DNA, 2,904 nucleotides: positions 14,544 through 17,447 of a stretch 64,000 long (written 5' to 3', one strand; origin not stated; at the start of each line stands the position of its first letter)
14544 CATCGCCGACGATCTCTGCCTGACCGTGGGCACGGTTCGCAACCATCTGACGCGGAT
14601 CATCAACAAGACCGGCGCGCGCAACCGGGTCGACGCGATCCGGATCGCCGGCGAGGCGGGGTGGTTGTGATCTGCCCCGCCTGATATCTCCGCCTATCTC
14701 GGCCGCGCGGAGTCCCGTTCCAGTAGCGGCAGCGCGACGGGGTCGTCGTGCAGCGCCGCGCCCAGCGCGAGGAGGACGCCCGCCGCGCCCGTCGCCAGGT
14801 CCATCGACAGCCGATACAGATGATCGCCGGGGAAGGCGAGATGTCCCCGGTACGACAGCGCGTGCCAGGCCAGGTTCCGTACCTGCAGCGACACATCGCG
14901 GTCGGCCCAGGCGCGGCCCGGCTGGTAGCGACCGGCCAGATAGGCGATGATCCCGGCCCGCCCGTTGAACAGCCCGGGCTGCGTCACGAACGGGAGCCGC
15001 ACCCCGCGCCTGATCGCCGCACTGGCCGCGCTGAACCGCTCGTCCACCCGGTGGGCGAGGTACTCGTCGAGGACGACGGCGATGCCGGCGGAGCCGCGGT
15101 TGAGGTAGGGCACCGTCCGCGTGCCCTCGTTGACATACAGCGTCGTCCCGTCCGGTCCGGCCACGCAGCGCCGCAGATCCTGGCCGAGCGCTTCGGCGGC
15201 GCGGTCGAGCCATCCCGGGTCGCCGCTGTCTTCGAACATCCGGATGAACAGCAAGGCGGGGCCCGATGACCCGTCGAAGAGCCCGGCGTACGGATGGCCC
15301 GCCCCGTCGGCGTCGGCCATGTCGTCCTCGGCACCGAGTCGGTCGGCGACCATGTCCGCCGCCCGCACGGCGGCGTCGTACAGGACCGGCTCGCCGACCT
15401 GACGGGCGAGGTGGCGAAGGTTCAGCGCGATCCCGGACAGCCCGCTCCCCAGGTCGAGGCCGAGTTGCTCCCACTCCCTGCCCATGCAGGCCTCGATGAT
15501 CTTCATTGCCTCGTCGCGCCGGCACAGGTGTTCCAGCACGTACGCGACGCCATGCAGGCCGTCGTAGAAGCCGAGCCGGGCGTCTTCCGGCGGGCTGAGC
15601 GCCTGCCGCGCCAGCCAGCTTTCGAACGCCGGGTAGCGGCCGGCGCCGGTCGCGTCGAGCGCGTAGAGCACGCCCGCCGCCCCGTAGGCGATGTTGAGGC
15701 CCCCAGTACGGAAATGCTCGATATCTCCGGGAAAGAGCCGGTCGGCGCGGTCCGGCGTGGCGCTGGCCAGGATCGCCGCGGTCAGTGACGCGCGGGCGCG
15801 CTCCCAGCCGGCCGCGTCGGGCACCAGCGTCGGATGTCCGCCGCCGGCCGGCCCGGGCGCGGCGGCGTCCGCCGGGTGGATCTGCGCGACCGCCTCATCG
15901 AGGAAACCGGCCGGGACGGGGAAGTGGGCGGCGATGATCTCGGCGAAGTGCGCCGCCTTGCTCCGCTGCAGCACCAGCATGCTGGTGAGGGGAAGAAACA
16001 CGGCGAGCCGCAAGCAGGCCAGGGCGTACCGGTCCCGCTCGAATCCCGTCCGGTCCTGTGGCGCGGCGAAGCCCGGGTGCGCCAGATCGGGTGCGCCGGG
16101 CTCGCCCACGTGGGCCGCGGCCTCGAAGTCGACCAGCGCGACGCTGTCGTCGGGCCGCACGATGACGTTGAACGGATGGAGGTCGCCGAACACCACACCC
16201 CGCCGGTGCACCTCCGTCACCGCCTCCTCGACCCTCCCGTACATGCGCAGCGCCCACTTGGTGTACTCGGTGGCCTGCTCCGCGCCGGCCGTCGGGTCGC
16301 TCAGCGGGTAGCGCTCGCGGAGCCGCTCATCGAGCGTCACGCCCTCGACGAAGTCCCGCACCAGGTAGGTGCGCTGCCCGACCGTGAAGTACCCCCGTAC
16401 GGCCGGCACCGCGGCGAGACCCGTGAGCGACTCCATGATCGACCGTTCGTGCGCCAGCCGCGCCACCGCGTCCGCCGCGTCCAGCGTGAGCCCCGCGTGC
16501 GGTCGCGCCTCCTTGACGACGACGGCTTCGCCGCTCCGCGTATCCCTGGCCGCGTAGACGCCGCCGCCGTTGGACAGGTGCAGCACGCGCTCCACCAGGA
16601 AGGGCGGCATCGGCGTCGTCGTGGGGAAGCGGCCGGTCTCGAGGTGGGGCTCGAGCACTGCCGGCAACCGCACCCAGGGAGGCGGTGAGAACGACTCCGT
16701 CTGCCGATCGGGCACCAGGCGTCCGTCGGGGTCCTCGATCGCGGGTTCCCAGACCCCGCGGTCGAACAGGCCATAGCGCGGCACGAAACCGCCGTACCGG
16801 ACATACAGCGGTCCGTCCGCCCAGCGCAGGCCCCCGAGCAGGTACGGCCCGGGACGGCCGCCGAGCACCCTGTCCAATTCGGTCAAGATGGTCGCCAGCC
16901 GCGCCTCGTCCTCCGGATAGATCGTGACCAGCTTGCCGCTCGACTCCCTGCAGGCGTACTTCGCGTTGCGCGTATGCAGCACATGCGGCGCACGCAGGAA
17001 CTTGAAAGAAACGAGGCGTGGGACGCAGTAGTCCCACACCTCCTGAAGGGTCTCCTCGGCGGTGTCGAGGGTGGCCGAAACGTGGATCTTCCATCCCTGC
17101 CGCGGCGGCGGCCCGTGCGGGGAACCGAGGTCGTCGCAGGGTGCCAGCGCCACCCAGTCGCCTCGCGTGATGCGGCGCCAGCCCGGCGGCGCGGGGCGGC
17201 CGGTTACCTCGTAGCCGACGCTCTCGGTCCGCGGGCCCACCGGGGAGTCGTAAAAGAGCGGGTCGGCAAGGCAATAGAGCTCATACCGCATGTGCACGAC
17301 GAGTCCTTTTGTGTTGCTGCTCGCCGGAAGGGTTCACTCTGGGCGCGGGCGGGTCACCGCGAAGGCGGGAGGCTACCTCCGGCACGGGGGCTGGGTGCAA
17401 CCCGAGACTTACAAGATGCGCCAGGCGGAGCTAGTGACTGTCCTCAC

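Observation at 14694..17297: Class III lanthipeptide synthetase (LanKC) without an adjacent precursor peptide gene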

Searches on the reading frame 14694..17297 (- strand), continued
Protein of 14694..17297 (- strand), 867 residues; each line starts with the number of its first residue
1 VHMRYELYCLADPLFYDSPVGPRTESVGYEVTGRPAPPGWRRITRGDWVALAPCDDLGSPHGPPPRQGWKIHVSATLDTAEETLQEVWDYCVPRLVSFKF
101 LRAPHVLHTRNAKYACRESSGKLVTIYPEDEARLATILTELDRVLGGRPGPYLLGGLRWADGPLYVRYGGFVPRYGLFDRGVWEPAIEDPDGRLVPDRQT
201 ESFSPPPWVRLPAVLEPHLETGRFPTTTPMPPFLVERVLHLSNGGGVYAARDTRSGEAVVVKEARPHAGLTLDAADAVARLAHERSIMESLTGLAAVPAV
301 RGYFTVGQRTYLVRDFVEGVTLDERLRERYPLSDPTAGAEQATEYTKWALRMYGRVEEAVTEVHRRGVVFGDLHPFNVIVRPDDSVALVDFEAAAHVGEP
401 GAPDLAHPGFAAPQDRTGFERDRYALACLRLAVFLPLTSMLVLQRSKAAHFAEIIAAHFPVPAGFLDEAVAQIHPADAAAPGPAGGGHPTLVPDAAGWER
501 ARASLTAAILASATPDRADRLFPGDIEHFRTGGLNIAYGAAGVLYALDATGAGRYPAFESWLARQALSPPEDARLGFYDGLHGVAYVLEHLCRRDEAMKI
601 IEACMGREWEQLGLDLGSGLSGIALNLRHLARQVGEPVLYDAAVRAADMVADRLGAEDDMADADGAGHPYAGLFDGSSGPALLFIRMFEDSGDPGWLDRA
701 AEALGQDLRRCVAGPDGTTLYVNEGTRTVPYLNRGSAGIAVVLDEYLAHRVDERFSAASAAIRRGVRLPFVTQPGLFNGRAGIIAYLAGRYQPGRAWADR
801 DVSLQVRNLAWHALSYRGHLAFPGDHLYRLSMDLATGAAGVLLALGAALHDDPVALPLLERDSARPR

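Call 51: find_encoding_contigs(protein=P0124, flank=9000, max_places=2)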
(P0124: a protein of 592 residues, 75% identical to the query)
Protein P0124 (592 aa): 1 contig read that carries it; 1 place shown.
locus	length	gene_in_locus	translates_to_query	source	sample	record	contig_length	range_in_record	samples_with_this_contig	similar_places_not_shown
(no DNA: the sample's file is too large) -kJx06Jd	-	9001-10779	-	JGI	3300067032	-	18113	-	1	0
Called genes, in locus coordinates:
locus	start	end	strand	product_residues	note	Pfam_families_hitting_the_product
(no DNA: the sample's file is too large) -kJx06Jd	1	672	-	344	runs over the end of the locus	PF01447:Peptidase_M4, PF02868:Peptidase_M4_C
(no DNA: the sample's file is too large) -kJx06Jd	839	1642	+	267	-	PF11967:RecO_N, PF02565:RecO_C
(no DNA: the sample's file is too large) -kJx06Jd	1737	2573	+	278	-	PF01255:Prenyltransf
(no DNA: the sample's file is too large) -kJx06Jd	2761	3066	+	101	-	-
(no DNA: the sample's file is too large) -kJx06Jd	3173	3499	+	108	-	PF03992:ABM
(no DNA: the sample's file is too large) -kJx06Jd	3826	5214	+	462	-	PF00587:tRNA-synt_2b, PF03129:HGTP_anticodon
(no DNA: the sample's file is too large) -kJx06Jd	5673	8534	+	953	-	PF25816:RamC_N, PF00069:Pkinase, PF01636:APH (faint), PF05147:LANC_like (faint)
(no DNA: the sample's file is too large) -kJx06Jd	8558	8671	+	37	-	PF19402:RamS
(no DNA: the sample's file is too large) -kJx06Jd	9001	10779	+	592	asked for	PF00664:ABC_membrane, PF00005:ABC_tran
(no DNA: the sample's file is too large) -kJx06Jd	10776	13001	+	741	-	PF00005:ABC_tran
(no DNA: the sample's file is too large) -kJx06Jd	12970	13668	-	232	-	PF00072:Response_reg, PF00196:GerE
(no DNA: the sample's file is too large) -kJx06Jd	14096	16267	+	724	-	?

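Call 58: find_encoding_contigs(protein=P0006, flank=4000, max_places=1)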
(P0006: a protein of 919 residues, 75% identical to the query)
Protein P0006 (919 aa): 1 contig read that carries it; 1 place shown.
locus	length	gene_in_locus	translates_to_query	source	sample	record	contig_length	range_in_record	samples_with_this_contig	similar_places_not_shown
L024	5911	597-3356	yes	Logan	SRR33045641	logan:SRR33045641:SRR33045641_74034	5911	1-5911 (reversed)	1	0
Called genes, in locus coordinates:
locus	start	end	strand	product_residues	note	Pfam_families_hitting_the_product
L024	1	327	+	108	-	?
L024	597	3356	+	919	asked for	PF25816:RamC_N, PF05147:LANC_like (faint), PF01636:APH (weak), PF00069:Pkinase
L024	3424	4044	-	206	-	PF00072:Response_reg, PF00196:GerE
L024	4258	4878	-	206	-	PF00196:GerE, PF08281:Sigma70_r4_2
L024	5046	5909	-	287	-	?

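Call 59: find_encoding_contigs(protein=P0007, flank=4000, max_places=1)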
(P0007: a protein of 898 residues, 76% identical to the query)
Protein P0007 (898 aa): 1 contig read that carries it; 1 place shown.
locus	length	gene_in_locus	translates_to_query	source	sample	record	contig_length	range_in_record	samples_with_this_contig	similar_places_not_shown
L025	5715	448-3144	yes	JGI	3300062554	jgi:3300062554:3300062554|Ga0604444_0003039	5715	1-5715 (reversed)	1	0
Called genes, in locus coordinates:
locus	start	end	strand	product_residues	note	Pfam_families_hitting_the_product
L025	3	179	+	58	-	?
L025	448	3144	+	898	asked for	PF25816:RamC_N, PF00069:Pkinase, PF07714:PK_Tyr_Ser-Thr (weak), PF05147:LANC_like (faint)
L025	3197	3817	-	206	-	PF00072:Response_reg, PF00196:GerE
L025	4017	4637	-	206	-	PF13384:HTH_23 (faint), PF00196:GerE, PF04545:Sigma70_r4 (weak), PF08281:Sigma70_r4_2 (weak)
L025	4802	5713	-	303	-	?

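Call 69: search_protein_families(library=ncbifam, proteins=[L023:2345-5125:+, L021:8140-8346:+, L018:5674-5784:+], max_evalue=0.01)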
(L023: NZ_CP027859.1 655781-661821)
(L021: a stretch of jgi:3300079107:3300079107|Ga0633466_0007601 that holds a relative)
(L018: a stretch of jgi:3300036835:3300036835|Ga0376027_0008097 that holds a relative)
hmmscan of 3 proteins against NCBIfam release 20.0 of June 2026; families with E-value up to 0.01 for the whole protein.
L023:2345-5125:+ (926 aa): 9 families
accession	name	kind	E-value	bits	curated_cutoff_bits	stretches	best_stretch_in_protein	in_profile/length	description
NF038150.1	lanthi_synth_IV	equivalog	0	1216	650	1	32-920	1-851/851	class IV lanthionine synthetase LanL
NF038151.1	lanthi_synth_III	equivalog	1.5e-151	506.5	575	1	28-909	32-832/833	class III lanthionine synthetase LanKC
TIGR03897.1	lanti_2_LanM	subfamily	9.9e-32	109.6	304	1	533-912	540-929/932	type 2 lanthipeptide synthetase LanM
NF033483.0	PknB_PASTA_kin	equivalog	3.6e-13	49.4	450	1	219-428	4-207/563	Stk1 family PASTA domain-containing Ser/Thr kinase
NF047741.1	antiphage_MADS6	equivalog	1.2e-11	43.9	460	1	222-501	189-472/612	methylation-associated defense system protein kinase MAD6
NF052427.1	StpK7MSMEG_1200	equivalog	4e-10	38.8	900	1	222-429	7-209/601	serine/threonine protein kinase StpK7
TIGR03903.1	TOMM_kin_cyc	equivalog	4.1e-09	34.9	705.75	1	300-426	53-186/1267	TOMM system kinase/cyclase fusion protein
TIGR03724.2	arch_bud32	equivalog_domain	0.00079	19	125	1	273-382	41-135/193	KEOPS complex kinase/ATPase Bud32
NF043056.1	T4SS_LegK1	equivalog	0.0094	14.6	550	0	352-424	210-285/516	Dot/Icm T4SS effector kinase LegK1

L021:8140-8346:+ (68 aa): 0 families

L018:5674-5784:+ (36 aa): 2 families
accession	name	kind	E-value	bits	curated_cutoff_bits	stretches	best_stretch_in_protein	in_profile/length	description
NF033212.1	SapB_AmfS_lanti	subfamily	1.5e-08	34.6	25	1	1-36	1-41/42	SapB/AmfS family lanthipeptide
NF038159.1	lanthi_III_b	subfamily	1.6e-08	34.4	30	1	3-36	3-38/38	class III lanthipeptide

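Call 77: find_related_loci(query=window:14694-17291:-, collection=metagenome_contigs, flank=10000)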
Query window:14694-17291:- (865 aa) in metagenome_contigs; peptide patterns used: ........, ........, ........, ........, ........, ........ (x = any residue, [..] = any of these).
84 stretches matched a pattern; 21 encode a relative of the query (tblastn E <= 1e-3); 21 distinct loci.
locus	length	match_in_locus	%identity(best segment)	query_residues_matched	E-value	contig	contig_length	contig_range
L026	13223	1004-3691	77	1-857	0e+0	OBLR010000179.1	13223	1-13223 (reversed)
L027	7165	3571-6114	52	3-864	0e+0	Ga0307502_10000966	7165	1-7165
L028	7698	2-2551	51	2-857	0e+0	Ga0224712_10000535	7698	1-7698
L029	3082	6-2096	53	155-857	0e+0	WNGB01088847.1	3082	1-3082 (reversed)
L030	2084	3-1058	83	506-858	0e+0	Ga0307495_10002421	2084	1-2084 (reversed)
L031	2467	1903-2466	79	1-188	2e-97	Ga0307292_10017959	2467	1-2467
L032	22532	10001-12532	52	3-857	0e+0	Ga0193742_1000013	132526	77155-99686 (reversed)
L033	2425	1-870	54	567-857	1e-82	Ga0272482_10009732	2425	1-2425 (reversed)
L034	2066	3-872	55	567-857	5e-81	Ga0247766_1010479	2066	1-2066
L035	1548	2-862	55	575-864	2e-80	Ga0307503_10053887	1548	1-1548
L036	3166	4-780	56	598-857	6e-71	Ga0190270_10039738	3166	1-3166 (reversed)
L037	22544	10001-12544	52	3-864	0e+0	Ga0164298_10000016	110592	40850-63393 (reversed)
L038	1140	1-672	57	633-857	2e-68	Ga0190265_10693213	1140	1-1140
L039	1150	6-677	57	639-864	2e-62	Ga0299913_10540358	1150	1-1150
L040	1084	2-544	59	670-858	2e-58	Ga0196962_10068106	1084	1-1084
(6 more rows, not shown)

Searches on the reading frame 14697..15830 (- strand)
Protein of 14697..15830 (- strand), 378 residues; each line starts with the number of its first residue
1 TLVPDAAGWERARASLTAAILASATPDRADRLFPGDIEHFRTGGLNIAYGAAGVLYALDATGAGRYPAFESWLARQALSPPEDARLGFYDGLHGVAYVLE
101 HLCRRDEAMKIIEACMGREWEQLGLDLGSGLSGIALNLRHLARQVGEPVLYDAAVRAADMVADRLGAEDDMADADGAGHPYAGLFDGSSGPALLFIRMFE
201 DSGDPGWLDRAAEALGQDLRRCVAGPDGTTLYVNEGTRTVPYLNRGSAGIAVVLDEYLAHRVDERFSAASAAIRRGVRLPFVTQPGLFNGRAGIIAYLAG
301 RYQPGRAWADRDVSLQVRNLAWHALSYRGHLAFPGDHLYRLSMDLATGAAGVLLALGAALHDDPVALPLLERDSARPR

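Call 32: search_solved_structures(query=window:14697-15830:-, max_evalue=10, show_alignments=0)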
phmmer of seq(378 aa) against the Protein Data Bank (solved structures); distinct sequences matched with E-value up to 10: 11.
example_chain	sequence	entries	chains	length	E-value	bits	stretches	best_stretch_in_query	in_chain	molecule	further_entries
9wop_A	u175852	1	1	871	1.1e-24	90.4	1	20-373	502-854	Protein kinase domain-containing protein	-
9wj0_A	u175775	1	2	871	1.5e-24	89.9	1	20-373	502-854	Protein kinase domain-containing protein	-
8sao_B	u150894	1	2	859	8.3e-14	54.6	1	23-374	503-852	Class III lanthionine synthetase LanKC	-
8sap_A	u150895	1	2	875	8.7e-14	54.5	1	23-374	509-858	Class III lanthionine synthetase LanKC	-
8sam_A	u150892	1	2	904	9.3e-14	54.4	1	23-374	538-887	Class III lanthipeptide, Class III lanthionine synthetase LanKC fusion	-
9ugq_A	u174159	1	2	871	1.1e-08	37.7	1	66-358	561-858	SalKC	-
8w7l_B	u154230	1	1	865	6.4e-08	35.2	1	164-367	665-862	Protein kinase domain-containing protein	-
8w7l_A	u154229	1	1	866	6.5e-08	35.2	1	164-367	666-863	Protein kinase domain-containing protein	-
8w7a_A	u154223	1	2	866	6.6e-08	35.1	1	164-367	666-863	Protein kinase domain-containing protein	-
8w7j_A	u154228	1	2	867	6.7e-08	35.1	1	164-367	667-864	Protein kinase domain-containing protein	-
8wgo_A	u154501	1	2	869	6.7e-08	35.1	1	164-367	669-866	Protein kinase domain-containing protein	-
